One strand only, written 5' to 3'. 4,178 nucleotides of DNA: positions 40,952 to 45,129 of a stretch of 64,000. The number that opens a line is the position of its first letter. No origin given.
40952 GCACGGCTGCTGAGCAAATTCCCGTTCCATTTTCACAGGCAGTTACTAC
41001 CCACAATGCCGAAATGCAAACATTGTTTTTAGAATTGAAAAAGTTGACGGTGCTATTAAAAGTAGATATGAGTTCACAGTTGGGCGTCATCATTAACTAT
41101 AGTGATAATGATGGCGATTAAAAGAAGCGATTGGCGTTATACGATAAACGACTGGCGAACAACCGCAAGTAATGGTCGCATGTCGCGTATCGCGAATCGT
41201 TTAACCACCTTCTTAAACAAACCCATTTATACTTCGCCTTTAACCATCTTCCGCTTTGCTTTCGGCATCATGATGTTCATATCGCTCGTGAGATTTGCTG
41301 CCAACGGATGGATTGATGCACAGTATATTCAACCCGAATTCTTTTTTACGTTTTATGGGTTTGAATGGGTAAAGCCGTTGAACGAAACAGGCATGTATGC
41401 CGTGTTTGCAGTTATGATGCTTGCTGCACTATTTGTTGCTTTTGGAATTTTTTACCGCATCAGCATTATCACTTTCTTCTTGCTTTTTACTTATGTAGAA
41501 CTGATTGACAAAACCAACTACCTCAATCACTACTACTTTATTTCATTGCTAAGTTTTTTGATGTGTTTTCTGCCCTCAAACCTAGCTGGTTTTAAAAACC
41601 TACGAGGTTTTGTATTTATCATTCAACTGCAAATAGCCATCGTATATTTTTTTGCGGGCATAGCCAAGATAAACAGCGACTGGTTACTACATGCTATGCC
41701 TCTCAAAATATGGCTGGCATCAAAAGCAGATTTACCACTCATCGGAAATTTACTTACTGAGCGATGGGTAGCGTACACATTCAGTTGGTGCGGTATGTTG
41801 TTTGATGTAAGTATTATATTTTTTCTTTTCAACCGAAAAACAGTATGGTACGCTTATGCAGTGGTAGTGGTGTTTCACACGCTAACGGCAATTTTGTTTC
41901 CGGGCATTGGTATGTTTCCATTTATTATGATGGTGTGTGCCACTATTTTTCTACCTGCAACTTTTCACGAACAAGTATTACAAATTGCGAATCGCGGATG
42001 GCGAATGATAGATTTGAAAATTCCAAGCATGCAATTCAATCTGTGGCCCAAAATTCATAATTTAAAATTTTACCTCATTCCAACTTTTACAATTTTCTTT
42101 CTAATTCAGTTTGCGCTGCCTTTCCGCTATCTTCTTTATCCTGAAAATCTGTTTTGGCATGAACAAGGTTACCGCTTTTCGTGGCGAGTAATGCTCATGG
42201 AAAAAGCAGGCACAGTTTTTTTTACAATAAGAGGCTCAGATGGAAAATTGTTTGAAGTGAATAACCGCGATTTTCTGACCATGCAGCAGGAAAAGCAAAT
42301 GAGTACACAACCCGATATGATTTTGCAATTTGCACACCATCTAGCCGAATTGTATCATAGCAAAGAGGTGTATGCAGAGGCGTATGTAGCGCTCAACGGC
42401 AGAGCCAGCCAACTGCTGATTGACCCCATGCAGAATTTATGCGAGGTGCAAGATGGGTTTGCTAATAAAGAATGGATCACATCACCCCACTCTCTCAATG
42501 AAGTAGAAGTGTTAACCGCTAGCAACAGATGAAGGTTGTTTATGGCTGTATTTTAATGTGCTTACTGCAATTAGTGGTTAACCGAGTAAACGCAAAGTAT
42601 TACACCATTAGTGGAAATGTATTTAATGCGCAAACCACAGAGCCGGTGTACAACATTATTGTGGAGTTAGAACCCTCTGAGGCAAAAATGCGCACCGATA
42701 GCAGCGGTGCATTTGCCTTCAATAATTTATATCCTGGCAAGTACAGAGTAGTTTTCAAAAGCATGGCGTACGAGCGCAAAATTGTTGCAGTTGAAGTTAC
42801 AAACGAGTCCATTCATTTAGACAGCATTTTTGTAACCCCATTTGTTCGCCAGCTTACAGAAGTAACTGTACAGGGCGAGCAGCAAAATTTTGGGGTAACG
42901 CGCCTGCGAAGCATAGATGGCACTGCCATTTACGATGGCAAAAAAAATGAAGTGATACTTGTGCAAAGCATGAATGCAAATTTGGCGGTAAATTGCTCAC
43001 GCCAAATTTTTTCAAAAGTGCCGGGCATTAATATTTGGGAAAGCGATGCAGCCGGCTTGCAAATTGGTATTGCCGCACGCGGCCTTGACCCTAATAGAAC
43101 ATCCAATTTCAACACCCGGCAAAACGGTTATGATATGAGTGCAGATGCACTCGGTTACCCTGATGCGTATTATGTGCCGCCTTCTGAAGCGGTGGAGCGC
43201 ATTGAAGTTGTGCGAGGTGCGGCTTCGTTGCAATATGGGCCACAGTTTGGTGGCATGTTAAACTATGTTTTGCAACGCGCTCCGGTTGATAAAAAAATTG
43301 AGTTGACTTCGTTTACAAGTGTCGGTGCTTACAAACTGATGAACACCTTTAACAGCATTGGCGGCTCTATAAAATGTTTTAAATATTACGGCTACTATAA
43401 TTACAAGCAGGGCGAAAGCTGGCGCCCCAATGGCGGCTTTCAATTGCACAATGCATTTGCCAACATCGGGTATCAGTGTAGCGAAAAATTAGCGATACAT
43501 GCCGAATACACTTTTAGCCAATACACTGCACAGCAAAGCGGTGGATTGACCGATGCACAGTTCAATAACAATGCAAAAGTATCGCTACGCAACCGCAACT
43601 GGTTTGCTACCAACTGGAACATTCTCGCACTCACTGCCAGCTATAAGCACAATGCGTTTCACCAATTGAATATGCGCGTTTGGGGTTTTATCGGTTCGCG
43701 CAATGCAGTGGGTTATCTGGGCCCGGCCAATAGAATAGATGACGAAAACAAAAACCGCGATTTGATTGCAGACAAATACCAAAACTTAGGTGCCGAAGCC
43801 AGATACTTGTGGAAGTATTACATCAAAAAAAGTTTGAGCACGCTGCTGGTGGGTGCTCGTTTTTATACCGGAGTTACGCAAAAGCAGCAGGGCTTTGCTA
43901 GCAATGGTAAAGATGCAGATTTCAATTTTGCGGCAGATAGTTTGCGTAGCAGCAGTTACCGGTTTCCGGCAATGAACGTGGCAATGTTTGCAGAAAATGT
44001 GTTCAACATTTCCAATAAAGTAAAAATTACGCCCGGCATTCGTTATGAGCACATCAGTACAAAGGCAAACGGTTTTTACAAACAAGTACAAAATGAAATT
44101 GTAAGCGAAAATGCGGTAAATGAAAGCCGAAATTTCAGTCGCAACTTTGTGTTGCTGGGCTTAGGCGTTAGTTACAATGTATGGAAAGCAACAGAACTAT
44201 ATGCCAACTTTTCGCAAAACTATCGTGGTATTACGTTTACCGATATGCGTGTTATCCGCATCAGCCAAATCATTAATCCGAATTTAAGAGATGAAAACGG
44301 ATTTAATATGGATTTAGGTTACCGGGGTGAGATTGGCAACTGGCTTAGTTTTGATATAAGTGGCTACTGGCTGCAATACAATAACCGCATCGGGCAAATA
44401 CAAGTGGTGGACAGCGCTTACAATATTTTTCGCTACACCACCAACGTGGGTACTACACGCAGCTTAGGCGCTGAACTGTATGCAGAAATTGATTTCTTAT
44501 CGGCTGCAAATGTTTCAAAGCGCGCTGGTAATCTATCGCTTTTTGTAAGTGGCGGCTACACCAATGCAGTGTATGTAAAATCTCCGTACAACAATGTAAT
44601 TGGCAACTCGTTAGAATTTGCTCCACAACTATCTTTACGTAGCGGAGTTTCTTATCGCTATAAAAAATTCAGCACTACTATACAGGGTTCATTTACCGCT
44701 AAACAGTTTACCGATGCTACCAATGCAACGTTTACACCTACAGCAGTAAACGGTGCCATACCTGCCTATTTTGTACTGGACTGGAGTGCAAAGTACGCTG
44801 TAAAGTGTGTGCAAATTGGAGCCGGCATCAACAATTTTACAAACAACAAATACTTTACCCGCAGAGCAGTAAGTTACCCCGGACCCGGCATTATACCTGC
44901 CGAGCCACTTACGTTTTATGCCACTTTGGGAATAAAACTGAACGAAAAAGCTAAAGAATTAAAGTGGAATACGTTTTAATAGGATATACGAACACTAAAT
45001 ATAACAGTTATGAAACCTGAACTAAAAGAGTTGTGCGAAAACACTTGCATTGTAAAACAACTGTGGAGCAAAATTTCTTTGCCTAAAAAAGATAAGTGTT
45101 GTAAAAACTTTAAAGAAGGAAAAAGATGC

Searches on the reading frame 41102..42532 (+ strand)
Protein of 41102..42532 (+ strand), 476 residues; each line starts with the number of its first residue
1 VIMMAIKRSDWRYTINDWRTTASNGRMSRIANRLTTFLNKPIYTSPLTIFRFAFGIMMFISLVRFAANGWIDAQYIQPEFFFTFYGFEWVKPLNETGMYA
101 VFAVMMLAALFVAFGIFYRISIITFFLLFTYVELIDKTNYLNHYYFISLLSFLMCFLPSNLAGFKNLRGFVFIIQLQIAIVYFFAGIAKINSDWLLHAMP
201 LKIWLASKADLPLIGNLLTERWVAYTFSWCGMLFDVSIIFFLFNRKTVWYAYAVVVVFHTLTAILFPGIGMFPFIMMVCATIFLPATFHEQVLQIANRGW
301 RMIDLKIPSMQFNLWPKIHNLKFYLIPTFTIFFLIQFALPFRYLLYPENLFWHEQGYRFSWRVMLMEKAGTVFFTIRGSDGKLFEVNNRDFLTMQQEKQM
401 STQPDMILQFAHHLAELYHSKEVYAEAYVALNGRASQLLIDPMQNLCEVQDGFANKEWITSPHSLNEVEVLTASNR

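Call 19: search_protein_families(library=pfam, max_evalue=0.000001, proteins=[window:41102-42532:+])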
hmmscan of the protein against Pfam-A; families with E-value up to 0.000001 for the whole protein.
window:41102-42532:+ (476 aa): 2 families
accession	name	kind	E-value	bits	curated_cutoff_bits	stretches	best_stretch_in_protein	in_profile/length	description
PF05090.19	HTTM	-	2.9e-67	227.4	27.7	2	39-160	1-121/259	HTTM domain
PF22777.1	VKGC_lumenal_dom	-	5.6e-47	159.9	27.7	1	327-461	7-148/152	Vitamin K-dependent gamma-carboxylase, lumenal domain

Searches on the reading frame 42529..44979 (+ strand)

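Call 19: search_protein_families(library=pfam, max_evalue=0.000001, proteins=[window:42529-44979:+])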
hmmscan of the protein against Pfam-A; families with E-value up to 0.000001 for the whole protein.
window:42529-44979:+ (816 aa): 4 families
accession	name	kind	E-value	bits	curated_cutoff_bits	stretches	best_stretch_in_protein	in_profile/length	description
PF00593.30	TonB_dep_Rec_b-barrel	-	4e-28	99.9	27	1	326-769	18-435/436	TonB dependent receptor-like, beta-barrel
PF13715.12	CarbopepD_reg_2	-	5.5e-11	42.8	32.2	1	27-113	1-87/88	CarboxypepD_reg-like domain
PF07715.20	Plug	-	3.5e-10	40.8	23.9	1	157-239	25-102/107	TonB-dependent Receptor Plug Domain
PF13620.12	CarboxypepD_reg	-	4e-09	37.2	32.3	1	26-92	1-71/82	Carboxypeptidase regulatory-like domain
